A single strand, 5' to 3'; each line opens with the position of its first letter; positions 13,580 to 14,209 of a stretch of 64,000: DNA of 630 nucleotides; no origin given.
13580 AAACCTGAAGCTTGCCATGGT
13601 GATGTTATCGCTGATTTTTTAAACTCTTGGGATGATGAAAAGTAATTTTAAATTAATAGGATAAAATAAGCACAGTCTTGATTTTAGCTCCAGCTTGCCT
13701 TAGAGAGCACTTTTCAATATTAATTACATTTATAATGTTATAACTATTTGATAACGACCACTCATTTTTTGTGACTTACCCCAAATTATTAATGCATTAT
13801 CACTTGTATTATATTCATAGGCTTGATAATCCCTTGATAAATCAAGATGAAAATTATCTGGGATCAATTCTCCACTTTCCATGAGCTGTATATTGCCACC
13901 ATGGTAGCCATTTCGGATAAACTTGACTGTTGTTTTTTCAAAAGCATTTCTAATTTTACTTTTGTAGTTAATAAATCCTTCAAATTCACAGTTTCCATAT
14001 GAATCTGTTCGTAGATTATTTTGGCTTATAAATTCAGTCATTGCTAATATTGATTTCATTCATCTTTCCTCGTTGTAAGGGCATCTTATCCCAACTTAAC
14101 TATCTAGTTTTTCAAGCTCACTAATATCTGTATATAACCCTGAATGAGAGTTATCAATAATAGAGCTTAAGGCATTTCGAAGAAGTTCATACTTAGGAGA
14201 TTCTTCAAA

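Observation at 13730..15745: OLD-family ATPase-Toprim nuclease co-transcribed with a 109-aa unknown partner.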

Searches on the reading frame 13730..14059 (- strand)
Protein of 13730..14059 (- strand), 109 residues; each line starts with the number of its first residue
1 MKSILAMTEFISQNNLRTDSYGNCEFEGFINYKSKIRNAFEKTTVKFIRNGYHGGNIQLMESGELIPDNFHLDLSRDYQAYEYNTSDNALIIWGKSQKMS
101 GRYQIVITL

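Call 3: search_protein_families(library=pfam, proteins=[window:13730-14059:-], max_evalue=0.1)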
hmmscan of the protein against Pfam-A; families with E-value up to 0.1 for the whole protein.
window:13730-14059:- (109 aa): 0 families

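Call 4: search_protein_families(library=padloc, proteins=[window:13730-14059:-], max_evalue=0.1)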
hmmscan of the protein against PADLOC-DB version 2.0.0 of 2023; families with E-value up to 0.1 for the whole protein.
window:13730-14059:- (109 aa): 0 families

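Call 8: search_protein_families(library=phrogs, proteins=[window:13730-14059:-], max_evalue=1)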
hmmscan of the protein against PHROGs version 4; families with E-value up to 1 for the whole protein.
window:13730-14059:- (109 aa): 0 families

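Call 9: search_protein_families(library=ncbifam, proteins=[window:13730-14059:-], max_evalue=1)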
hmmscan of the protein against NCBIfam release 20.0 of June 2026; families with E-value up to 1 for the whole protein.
window:13730-14059:- (109 aa): 2 families
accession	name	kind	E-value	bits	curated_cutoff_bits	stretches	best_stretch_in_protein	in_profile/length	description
NF007277.0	PRK09736.1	equivalog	0.04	13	338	1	3-57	164-219/353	5-methylcytosine-specific restriction endonuclease system specificity protein McrC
NF042912.1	Amuc_1098_fam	equivalog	0.21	9.5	750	1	24-44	690-710/805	Amuc_1098 family type IV pilus outer membrane protein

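Call 10: find_homologous_proteins(query=window:13730-14059:-, max_evalue=0.01)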
Query window:13730-14059:- (109 aa): 2 proteins with E <= 0.01 among 2 candidates.
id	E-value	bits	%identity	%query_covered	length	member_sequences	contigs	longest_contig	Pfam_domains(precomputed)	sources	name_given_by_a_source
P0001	4.3e-67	241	100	100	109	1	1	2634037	-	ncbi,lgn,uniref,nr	ncbi:hypothetical protein [Zophobihabitans entericus]|uniref:Uncharacterized protein n=1 Tax=Zophobi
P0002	4.6e-30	122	55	98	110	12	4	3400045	-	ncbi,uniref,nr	ncbi:hypothetical protein F6X00_10845 [Vibrio vulnificus]|uniref:hypothetical protein n=1 Tax=Vibrio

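Call 12: find_encoding_contigs(protein=P0002, flank=8000, max_places=6)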
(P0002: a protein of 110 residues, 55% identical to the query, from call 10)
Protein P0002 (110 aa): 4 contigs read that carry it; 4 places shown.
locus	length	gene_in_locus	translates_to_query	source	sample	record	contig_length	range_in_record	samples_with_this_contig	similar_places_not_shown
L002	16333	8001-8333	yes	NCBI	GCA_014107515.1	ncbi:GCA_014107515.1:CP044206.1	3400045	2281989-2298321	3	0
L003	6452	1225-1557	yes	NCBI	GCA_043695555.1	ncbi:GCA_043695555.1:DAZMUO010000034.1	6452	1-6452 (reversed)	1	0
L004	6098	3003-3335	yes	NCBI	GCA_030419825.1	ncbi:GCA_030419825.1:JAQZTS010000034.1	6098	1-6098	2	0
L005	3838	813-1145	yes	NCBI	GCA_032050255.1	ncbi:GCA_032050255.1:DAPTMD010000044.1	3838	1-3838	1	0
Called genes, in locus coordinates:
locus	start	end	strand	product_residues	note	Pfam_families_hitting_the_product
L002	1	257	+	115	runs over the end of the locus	-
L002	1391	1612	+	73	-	PF09905:VF530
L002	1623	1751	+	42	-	-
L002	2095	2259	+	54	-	-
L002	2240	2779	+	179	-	PF13238:AAA_18 (weak)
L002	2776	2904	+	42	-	-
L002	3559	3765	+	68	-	PF14552:Tautomerase_2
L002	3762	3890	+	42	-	-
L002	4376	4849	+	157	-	-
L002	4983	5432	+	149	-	PF13673:Acetyltransf_10, PF00583:Acetyltransf_1, PF13508:Acetyltransf_7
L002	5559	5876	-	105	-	PF01845:CcdB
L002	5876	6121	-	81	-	PF07362:CcdA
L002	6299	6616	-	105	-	PF01845:CcdB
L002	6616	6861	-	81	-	PF07362:CcdA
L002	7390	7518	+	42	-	-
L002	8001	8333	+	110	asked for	-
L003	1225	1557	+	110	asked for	-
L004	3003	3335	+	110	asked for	-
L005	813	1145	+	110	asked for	-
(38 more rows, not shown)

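Call 28: search_protein_representatives(protein=window:13730-14059:-)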
Query: 109 residues. Proteins with E-value up to 0.001 (for the whole library): 129; up to 1e-10: 36; up to 1e-30: 0. The best 129 are listed.
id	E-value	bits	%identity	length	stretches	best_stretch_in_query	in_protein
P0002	1.5e-30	121.7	55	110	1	1-107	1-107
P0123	4.9e-23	97.5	47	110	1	1-106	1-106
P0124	1.3e-22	96.1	43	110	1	3-108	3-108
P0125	2.7e-22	95.1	46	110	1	1-107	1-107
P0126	4.6e-22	94.3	43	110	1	1-108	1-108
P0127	4.5e-21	91.2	40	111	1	1-107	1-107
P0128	1.6e-20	89.4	42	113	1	1-107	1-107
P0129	2.8e-19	85.4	43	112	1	1-106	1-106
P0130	1.1e-17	80.3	43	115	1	1-107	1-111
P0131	5.1e-17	78.1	38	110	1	7-107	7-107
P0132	6.0e-17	77.9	38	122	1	7-108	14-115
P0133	9.1e-17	77.3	42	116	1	17-106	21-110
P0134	1.6e-16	76.6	41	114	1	14-107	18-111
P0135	2.1e-16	76.2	40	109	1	1-107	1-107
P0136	5.2e-16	74.9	41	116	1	17-108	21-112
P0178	1.0e-07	48.3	28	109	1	4-105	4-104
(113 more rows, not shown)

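Call 30: find_homologous_proteins(query=A2, max_evalue=0.00001)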
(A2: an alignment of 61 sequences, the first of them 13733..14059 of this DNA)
Query A2 (61 sequences) (109 aa, profile of the alignment): 13 proteins with E <= 0.00001 among 443 candidates.
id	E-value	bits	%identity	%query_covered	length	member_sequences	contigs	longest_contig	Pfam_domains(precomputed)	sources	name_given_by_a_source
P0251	1.4e-36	143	55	98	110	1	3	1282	-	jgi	-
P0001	2.3e-35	139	100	100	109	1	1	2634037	-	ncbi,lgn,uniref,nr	ncbi:hypothetical protein [Zophobihabitans entericus]|uniref:Uncharacterized protein n=1 Tax=Zophobi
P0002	4.6e-35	138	55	98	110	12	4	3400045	-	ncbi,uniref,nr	ncbi:hypothetical protein F6X00_10845 [Vibrio vulnificus]|uniref:hypothetical protein n=1 Tax=Vibrio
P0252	1.4e-34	136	49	96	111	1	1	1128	-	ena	-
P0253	4.2e-32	128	34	98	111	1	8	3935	-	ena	-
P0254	2.2e-30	123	38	95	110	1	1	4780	-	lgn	-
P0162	5.2e-30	122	29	100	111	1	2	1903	-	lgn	-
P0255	1.0e-28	118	33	81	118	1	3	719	-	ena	-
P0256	1.2e-28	117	35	79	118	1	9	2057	-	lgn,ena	-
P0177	8.9e-28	114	33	81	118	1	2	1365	-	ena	-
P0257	2.2e-27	113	31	92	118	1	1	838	-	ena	-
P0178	3.4e-26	109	28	96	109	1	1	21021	-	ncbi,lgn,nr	ncbi:MAG: hypothetical protein GC188_12940 [Alphaproteobacteria bacterium]|nr:hypothetical protein [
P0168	9.1e-25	105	30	94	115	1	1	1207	-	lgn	-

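Call 31: search_solved_structures(query=A2, max_evalue=10, show_alignments=2)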
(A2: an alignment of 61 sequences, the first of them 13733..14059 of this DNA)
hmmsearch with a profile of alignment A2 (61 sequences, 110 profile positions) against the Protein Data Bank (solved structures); distinct sequences matched with E-value up to 10: 15.
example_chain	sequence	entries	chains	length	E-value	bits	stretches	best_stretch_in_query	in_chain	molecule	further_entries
2kxp_A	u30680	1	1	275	0.078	16.4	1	5-66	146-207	F-actin-capping protein subunit alpha-1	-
1izn_A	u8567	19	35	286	0.086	16.3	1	5-66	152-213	CapZ alpha-1 subunit | F-actin-capping protein subunit alpha-1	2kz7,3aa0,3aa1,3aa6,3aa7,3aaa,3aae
9yim_Y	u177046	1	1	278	0.3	14.5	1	5-66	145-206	F-actin-capping protein subunit alpha-1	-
1oo3_A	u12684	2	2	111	0.32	14.4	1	84-108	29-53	Phosphatidylinositol 3-kinase regulatory alpha subunit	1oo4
8f8q_G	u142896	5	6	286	0.32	14.4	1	5-66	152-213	F-actin-capping protein subunit alpha-1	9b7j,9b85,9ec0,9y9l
9y9m_Y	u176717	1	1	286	0.33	14.4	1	5-66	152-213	F-actin-capping protein subunit alpha-1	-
2pna_A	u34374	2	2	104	0.34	14.3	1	84-107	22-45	PHOSPHATIDYLINOSITOL 3-KINASE P85-ALPHA SUBUNIT N-TERMINAL SH2 DOMAIN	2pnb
1fu5_A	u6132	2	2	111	0.34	14.3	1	84-108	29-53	PHOSPHATIDYLINOSITOL 3-KINASE REGULATORY ALPHA SUBUNIT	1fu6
5gji_A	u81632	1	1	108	0.36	14.3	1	84-107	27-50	Phosphatidylinositol 3-kinase regulatory subunit alpha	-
2iug_A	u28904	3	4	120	0.37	14.2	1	84-107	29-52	PHOSPHATIDYLINOSITOL 3-KINASE REGULATORY ALPHA SUBUNIT | Phosphatidylinositol 3-kinase regulatory subunit alpha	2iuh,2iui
7rns_A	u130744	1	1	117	0.38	14.2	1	84-107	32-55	Isoform 2 of Phosphatidylinositol 3-kinase regulatory subunit alpha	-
5adx_K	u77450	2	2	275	0.41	14.1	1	5-66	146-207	CAPPING PROTEIN (ACTIN FILAMENT) MUSCLE Z-LINE, ALPHA 1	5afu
9ndy_E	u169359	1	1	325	0.43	14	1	14-47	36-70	Hub protein (gp020)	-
30dr_K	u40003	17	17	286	0.44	14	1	5-66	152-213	Capping protein (Actin filament) muscle Z-line, alpha 1 | F-actin-capping protein subunit alpha-1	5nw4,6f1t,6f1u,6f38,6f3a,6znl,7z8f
7t5q_I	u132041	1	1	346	0.55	13.7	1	5-66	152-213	F-actin-capping protein subunit alpha-1/Actin nucleation-promoting factor WASL chimera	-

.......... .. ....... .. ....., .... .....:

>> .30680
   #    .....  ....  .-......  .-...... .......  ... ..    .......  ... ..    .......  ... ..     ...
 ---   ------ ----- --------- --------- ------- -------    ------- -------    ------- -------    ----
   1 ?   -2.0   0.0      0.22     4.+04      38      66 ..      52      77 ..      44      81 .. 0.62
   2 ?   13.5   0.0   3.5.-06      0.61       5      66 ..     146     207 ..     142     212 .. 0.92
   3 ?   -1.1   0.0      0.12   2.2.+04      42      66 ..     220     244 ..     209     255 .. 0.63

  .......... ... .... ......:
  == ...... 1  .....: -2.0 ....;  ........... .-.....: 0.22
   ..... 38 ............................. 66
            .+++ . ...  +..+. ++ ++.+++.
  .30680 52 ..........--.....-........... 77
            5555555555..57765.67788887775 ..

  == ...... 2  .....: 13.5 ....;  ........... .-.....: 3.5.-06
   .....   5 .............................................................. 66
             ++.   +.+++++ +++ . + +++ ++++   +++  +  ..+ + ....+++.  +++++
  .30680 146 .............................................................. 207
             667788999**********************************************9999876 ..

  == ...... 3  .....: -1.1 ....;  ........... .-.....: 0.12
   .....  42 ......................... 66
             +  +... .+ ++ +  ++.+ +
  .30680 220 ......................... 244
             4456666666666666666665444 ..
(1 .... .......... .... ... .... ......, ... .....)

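Call 32: search_protein_families(library=pfam, alignment_id=A2, max_evalue=0.1)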
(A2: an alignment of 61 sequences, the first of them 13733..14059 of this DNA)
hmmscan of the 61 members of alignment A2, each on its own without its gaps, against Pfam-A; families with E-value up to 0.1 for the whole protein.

A. member 1, window:13733-14059:- (109 aa): 0 families

B. families by the number of members that match (of 61 scanned): 21 families
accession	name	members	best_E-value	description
PF17165.9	DUF5121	2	0.083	Domain of unknown function (DUF5121)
PF14399.12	BtrH_N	1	0.0019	Butirosin biosynthesis protein H, N-terminal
PF02876.24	Stap_Strp_tox_C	1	0.0074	Staphylococcal/Streptococcal toxin, beta-grasp domain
PF16232.10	DUF4891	1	0.017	Domain of unknown function (DUF4891)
PF03463.20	eRF1_1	1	0.021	eRF1 domain 1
PF25173.1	Beta-prop_WDR3_1st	1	0.022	WDR3 first beta-propeller domain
PF25578.1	EF-hand_STIM1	1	0.037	Stromal interaction molecule 1-like, EF-hand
PF19214.5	CoV_S2_C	1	0.043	Coronavirus spike glycoprotein S2, intravirion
PF04465.17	DUF499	1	0.05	Protein of unknown function (DUF499)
PF11031.13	Phage_holin_T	1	0.053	Bacteriophage T holin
PF04571.19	Lipin_N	1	0.057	lipin, N-terminal conserved region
PF07354.18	Sp38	1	0.063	Zona-pellucida-binding protein (Sp38) N-terminal Ig domain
PF13202.12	EF-hand_5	1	0.064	EF hand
PF13004.13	BACON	1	0.068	Putative binding domain, N-terminal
PF14267.11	DUF4357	1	0.069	Domain of unknown function (DUF4357)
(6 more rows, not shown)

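Call 34: find_encoding_contigs(protein=P0178, flank=6000, max_places=2)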
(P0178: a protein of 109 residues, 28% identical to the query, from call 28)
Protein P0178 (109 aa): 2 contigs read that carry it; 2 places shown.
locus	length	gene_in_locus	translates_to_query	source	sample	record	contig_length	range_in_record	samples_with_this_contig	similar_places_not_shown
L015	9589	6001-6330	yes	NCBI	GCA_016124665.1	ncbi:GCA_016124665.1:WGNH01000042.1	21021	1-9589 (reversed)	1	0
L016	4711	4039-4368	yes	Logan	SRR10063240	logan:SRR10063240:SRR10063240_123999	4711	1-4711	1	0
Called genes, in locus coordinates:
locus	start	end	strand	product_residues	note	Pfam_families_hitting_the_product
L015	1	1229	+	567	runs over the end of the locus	PF04389:Peptidase_M28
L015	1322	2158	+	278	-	PF00557:Peptidase_M24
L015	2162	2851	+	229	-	PF20582:UPF0758_N, PF04002:RadC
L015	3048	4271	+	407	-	PF00291:PALP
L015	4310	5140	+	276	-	-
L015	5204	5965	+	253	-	PF13714:PEP_mutase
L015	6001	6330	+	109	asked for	-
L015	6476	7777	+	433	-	PF00206:Lyase_1, PF10397:ADSL_C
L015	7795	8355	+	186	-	PF01243:PNPOx_N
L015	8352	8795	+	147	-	-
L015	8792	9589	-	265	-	?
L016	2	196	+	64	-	?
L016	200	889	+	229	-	PF20582:UPF0758_N, PF04002:RadC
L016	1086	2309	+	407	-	PF00291:PALP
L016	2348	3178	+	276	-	-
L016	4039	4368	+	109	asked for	-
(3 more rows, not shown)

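Call 35: find_encoding_contigs(protein=P0253, flank=4000, max_places=4)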
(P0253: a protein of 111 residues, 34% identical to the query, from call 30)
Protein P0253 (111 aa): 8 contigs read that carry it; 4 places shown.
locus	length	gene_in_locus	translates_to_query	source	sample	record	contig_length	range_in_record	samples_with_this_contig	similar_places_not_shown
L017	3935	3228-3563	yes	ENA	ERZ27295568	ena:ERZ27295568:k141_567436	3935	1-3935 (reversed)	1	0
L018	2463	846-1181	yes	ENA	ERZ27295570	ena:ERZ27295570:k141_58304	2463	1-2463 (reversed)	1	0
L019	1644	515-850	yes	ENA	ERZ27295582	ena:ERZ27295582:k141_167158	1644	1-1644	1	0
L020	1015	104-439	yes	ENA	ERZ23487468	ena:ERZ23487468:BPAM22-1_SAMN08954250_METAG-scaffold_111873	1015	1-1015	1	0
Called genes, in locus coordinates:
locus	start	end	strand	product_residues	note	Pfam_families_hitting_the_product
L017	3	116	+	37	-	?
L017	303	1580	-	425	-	PF13495:Phage_int_SAM_4, PF00589:Phage_integrase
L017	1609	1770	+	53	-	-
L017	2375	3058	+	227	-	PF07087:DUF1353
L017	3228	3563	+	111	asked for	-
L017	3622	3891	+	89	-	-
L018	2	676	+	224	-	?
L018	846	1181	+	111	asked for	-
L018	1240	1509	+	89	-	-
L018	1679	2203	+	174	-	-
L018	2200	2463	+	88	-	?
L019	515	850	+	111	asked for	-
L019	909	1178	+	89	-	-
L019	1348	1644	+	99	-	?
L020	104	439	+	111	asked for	-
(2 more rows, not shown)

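Call 36: find_encoding_contigs(protein=P0254, flank=4000, max_places=2)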
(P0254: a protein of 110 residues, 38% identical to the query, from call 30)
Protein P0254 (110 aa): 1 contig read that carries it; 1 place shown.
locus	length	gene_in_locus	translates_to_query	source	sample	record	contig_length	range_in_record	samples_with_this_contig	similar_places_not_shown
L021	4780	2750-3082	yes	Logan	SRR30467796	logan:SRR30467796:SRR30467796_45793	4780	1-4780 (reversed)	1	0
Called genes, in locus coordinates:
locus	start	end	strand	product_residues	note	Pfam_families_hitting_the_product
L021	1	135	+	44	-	?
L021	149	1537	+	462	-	PF00672:HAMP (weak), PF00512:HisKA, PF02518:HATPase_c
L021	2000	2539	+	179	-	-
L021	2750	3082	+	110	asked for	-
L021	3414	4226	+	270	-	PF18730:HEPN_Cthe2314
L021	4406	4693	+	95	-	PF05598:DUF772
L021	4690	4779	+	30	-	?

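Call 46: predict_structure(alignment_id=A3)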
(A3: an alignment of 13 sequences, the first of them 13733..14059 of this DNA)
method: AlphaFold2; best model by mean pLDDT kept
length: 109 residues; sequences in the alignment: 13
mean_pLDDT: 94.5   pTM: 0.86
mean pLDDT of the five models: 94.5, 94.4, 94.3, 93.5, 93.3
residues with pLDDT >= 90: 95; 70-90: 14; 50-70: 0; < 50: 0
segments of 3 or more residues with pLDDT < 50: none
pLDDT, mean of each block of 10 residues (from residue 1): 92 95 95 96 95 91 94 94 97 93 97
secondary structure, 60 per line:
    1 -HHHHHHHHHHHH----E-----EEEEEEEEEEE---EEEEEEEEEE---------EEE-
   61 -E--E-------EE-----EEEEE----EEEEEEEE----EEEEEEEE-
elements in order: H2-13 E24-34 E38-47 E57-59 E80-84 E89-96 E101-108

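Call 48: find_related_loci(query=A4, collection=metagenome_contigs, flank=6000)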
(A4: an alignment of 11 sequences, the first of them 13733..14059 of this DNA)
Query A4 (109 aa) in metagenome_contigs; peptide patterns used: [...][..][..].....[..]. (x = any residue, [..] = any of these).
68 stretches matched a pattern; 16 encode a relative of the query (tblastn E <= 1e-3); 16 distinct loci.
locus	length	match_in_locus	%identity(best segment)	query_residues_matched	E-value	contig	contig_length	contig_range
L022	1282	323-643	55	1-107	9e-44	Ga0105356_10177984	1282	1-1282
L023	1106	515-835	55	1-107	3e-44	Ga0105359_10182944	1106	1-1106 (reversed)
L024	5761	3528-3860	45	1-107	2e-30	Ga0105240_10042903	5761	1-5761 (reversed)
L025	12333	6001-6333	45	1-107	2e-30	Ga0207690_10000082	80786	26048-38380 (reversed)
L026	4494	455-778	43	1-108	4e-30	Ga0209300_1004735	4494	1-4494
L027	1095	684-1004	45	2-108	3e-30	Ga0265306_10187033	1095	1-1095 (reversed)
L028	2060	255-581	44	1-109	7e-29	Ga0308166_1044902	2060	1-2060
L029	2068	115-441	42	1-109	2e-28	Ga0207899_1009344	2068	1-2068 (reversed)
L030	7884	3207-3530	42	1-108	7e-28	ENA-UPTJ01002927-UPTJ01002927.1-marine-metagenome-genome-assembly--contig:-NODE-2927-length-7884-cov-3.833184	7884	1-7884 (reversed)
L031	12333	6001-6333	43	1-107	2e-27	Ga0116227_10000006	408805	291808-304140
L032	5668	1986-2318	43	1-107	2e-27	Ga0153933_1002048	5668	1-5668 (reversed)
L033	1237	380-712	42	1-107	7e-27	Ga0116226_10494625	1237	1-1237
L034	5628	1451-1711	39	22-108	2e-19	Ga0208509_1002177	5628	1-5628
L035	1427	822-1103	41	16-109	1e-18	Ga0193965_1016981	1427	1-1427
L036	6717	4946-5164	42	25-97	1e-15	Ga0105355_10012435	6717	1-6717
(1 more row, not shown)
